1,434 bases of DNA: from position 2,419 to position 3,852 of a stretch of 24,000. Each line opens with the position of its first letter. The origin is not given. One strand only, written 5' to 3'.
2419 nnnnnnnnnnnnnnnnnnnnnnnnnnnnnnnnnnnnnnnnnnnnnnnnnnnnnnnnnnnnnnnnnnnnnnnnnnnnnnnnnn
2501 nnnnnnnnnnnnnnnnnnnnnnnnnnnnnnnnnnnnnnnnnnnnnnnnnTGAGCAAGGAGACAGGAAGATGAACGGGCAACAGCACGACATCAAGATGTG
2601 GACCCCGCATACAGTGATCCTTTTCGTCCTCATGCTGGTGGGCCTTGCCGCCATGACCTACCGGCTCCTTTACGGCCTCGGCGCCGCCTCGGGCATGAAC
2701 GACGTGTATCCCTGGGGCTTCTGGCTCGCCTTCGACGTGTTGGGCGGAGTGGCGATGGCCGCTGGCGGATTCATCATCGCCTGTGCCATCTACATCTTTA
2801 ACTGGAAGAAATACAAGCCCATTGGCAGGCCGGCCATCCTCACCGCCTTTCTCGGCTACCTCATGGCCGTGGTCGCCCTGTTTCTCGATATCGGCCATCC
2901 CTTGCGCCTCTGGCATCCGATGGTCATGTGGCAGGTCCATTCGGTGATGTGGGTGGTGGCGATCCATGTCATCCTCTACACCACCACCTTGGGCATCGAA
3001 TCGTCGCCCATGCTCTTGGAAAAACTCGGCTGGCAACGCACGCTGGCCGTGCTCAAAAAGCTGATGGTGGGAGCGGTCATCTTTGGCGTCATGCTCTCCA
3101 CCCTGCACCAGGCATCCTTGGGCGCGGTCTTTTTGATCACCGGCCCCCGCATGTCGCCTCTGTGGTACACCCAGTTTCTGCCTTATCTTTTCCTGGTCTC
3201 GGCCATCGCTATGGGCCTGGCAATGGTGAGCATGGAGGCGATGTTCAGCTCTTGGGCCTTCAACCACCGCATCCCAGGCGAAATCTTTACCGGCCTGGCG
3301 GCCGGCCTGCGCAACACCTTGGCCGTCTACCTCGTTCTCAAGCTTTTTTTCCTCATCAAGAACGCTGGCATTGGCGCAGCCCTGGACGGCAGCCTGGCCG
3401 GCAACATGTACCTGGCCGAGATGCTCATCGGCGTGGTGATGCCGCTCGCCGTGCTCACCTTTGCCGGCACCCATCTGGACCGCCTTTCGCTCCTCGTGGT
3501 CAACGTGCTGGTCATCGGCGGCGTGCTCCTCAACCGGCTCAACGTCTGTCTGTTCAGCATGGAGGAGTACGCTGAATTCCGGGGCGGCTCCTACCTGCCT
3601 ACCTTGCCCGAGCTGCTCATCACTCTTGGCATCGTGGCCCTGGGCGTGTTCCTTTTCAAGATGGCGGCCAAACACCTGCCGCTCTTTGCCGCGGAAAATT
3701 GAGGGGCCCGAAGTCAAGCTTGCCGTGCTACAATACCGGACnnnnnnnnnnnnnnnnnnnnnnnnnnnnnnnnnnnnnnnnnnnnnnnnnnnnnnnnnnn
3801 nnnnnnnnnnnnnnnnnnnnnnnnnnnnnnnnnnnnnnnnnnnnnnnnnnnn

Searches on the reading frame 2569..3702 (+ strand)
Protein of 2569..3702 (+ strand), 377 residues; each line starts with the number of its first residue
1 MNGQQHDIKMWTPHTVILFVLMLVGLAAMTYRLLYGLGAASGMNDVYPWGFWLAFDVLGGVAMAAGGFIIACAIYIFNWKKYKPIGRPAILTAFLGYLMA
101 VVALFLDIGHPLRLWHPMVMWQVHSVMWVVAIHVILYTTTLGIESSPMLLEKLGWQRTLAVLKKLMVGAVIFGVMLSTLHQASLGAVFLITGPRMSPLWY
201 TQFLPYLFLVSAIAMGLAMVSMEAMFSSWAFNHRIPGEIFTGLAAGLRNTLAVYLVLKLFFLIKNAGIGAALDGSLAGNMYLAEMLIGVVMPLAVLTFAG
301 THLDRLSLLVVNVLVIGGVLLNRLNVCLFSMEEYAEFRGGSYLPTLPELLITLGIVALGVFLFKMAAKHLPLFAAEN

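Call 6: search_protein_families(library=pfam, proteins=[window:2569-3702:+])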
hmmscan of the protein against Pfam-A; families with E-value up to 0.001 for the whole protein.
window:2569-3702:+ (377 aa): 1 family
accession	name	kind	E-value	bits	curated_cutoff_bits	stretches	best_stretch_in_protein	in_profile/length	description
PF03916.19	NrfD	-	3.7e-14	53.5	25.8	1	42-326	4-304/313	Polysulphide reductase, NrfD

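Call 45: search_protein_families(library=ncbifam, proteins=[window:2569-3702:+])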
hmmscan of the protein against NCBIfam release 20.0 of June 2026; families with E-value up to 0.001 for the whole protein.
window:2569-3702:+ (377 aa): 4 families
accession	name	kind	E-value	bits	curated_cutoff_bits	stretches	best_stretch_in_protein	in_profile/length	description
NF045714.1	sulf_resp_HmcC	equivalog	5.7e-78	262.8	550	1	12-374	2-369/376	sulfate respiration complex protein HmcC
NF008133.1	PRK10881.1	equivalog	2e-77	261.2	450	1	4-373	5-374/377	Ni/Fe-hydrogenase cytochrome b subunit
NF041784.1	mnquin_red_QrcD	equivalog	2.5e-28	99.5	570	1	11-376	18-404/408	menaquinone reductase integral membrane subunit QrcD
NF045798.1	DsrP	equivalog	4.8e-10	39.4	350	1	14-368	15-338/346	sulfate reduction electron transfer complex DsrMKJOP subunit DsrP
